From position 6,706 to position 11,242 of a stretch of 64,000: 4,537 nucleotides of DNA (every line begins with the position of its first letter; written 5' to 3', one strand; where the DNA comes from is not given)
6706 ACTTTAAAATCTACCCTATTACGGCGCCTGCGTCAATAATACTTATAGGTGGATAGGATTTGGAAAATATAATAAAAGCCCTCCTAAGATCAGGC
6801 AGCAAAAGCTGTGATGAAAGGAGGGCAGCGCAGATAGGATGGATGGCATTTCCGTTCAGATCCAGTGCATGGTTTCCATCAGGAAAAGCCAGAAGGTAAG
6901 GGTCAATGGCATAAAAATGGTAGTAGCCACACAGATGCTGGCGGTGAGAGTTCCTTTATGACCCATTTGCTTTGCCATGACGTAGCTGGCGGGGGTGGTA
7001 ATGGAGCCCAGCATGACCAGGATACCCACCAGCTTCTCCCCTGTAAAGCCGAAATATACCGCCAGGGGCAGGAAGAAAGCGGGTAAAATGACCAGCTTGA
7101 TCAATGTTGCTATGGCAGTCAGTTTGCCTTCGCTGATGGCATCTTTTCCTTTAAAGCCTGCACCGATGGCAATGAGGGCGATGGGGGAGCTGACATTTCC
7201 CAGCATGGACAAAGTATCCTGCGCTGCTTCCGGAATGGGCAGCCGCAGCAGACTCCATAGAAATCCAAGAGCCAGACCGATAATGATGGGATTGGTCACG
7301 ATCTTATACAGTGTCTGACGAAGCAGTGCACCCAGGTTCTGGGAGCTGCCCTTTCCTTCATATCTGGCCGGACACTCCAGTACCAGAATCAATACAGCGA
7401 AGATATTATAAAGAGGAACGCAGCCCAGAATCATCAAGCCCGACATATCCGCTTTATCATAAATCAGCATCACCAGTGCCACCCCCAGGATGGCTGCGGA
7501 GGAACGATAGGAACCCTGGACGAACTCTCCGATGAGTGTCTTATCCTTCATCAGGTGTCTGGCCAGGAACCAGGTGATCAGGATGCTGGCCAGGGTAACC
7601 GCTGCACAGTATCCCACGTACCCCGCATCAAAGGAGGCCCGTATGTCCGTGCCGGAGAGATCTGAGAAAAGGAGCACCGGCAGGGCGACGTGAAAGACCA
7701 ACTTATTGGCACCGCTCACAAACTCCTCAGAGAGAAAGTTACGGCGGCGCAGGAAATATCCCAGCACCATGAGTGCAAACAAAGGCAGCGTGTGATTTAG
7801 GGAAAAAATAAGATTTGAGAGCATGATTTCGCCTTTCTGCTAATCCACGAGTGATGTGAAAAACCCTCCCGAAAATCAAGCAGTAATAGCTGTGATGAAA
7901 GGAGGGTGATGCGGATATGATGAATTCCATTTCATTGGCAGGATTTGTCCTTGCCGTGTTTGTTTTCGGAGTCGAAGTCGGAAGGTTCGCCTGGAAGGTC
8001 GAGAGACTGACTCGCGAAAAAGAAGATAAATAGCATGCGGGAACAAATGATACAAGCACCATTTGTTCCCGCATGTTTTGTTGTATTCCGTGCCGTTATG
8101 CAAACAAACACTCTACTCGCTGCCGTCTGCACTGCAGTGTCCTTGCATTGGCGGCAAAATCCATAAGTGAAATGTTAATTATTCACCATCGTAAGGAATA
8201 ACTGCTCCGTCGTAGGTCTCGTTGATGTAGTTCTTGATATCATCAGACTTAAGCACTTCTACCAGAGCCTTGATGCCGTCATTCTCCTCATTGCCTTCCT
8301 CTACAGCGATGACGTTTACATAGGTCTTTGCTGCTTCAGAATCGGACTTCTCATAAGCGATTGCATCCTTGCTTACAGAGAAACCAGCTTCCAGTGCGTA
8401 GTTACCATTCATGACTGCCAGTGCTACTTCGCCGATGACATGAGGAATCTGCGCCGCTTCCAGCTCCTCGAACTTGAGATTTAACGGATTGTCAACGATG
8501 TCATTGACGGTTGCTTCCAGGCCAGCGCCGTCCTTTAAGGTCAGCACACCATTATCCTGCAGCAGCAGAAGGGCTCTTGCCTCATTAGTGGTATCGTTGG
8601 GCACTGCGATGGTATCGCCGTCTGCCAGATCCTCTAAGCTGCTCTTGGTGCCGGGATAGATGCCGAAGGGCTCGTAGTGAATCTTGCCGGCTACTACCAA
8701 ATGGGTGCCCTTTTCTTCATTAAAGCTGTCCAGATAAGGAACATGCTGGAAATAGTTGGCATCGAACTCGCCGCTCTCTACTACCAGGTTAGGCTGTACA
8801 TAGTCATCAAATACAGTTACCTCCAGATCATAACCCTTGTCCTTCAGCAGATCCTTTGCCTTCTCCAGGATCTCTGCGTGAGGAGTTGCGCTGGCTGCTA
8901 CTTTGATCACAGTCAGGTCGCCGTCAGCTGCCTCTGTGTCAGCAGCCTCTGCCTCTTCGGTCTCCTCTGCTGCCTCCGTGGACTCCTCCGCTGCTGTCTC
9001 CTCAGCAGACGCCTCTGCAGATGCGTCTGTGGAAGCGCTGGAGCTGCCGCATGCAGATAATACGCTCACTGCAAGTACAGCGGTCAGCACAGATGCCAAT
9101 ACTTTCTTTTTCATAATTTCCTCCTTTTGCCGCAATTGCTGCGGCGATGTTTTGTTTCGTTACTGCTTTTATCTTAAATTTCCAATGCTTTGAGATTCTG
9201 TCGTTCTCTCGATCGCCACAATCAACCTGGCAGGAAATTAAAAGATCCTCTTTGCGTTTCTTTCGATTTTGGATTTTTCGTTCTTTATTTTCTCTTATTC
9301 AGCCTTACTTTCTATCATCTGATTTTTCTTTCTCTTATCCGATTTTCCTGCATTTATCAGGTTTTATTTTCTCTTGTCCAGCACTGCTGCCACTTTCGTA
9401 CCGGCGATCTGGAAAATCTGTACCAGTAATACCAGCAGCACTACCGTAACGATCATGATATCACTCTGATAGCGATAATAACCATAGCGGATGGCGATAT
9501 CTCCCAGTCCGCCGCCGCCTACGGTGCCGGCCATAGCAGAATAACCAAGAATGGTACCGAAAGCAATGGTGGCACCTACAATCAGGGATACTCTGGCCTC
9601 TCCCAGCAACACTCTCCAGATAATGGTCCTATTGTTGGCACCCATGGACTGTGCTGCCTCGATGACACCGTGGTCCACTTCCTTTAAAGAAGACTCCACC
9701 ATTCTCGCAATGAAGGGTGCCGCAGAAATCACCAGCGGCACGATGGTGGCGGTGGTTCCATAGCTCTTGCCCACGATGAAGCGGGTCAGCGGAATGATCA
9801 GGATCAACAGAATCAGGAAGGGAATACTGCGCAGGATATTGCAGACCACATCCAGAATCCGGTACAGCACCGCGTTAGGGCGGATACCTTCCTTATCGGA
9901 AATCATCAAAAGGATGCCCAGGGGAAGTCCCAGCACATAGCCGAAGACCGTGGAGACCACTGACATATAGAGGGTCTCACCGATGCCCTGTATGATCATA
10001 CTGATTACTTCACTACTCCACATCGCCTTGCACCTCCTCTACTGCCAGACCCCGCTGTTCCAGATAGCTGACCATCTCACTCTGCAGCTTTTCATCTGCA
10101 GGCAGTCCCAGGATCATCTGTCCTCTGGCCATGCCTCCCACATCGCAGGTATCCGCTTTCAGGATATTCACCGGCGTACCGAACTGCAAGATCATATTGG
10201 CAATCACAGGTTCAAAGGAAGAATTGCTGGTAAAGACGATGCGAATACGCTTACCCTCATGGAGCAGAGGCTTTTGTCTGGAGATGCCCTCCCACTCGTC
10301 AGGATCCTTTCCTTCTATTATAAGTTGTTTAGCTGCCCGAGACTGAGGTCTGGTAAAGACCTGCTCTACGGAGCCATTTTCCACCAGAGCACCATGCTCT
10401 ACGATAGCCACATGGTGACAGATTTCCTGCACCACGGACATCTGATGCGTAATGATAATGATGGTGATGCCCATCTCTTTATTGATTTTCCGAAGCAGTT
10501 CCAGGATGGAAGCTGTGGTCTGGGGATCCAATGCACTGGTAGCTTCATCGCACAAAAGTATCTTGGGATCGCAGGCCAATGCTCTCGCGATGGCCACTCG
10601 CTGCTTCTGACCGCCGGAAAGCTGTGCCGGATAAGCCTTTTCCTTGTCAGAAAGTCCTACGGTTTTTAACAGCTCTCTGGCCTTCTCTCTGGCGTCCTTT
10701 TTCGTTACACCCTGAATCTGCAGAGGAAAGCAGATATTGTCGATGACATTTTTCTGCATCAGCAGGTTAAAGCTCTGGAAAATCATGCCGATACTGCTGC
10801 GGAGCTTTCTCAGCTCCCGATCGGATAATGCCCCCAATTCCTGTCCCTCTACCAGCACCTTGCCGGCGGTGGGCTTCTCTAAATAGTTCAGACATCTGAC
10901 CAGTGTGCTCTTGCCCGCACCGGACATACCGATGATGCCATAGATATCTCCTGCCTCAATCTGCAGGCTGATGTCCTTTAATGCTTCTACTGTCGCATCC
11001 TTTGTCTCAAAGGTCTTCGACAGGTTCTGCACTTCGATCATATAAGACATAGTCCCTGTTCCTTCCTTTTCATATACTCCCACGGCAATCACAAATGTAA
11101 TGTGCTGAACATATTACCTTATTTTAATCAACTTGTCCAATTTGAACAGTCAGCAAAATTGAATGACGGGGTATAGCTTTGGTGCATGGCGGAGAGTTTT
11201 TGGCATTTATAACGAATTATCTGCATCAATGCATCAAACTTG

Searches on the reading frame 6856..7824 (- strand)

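Call 61: search_protein_families(library=pfam, proteins=[window:6856-7824:-], max_evalue=0.00001)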
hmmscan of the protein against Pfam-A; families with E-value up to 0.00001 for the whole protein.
window:6856-7824:- (322 aa): 1 family
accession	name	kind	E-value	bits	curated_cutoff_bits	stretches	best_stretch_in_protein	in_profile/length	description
PF03547.23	Mem_trans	-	6.8e-29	101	25.7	1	11-313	5-343/343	Membrane transport protein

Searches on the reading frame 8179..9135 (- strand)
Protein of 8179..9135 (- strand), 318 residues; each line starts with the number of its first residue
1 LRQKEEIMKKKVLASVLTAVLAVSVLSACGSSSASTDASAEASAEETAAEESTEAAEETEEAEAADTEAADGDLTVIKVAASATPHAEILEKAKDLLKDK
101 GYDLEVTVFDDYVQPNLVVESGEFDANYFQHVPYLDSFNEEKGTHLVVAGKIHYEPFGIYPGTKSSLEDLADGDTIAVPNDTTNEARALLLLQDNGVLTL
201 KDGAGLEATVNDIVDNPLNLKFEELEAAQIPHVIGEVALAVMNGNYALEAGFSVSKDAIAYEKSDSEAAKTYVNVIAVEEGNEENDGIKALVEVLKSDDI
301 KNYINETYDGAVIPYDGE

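Call 61: search_protein_families(library=pfam, proteins=[window:8179-9135:-], max_evalue=0.00001)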
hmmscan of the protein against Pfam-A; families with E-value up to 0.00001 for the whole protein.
window:8179-9135:- (318 aa): 1 family
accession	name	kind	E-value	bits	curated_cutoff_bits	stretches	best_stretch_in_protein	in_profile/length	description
PF03180.19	Lipoprotein_9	-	5.2e-86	288.1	27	1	77-314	1-234/236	NlpA lipoprotein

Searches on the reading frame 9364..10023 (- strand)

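Call 61: search_protein_families(library=pfam, proteins=[window:9364-10023:-], max_evalue=0.00001)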
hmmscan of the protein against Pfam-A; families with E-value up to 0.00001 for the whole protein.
window:9364-10023:- (219 aa): 1 family
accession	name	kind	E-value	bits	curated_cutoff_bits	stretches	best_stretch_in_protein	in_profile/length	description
PF00528.27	BPD_transp_1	-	3.2e-21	76.3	26.4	1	32-206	1-169/184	Binding-protein-dependent transport system inner membrane component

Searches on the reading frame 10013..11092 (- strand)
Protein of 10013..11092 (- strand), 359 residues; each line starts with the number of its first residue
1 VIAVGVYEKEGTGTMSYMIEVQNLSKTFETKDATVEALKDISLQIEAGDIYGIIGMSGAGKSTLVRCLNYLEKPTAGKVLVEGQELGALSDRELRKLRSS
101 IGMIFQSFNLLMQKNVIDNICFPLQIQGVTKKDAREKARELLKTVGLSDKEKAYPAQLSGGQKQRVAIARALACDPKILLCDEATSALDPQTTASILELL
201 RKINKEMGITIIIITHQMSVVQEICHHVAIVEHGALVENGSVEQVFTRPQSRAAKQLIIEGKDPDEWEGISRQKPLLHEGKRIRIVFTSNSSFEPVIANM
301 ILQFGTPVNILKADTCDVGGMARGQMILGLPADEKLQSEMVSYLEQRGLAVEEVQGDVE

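Call 61: search_protein_families(library=pfam, proteins=[window:10013-11092:-], max_evalue=0.00001)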
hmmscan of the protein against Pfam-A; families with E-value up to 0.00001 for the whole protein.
window:10013-11092:- (359 aa): 4 families
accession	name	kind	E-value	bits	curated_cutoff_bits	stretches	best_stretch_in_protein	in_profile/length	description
PF00005.33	ABC_tran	-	1.2e-37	130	25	1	38-186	1-137/137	ABC transporter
PF09383.16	NIL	-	4.1e-19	68.7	24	1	281-353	1-73/73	NIL domain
PF13304.12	AAA_21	-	5.1e-10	40.4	27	1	141-220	221-302/304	AAA domain, putative AbiEii toxin, Type IV TA system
PF02463.25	SMC_N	-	1.6e-08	34.7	40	1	50-230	26-211/220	RecF/RecN/SMC N terminal domain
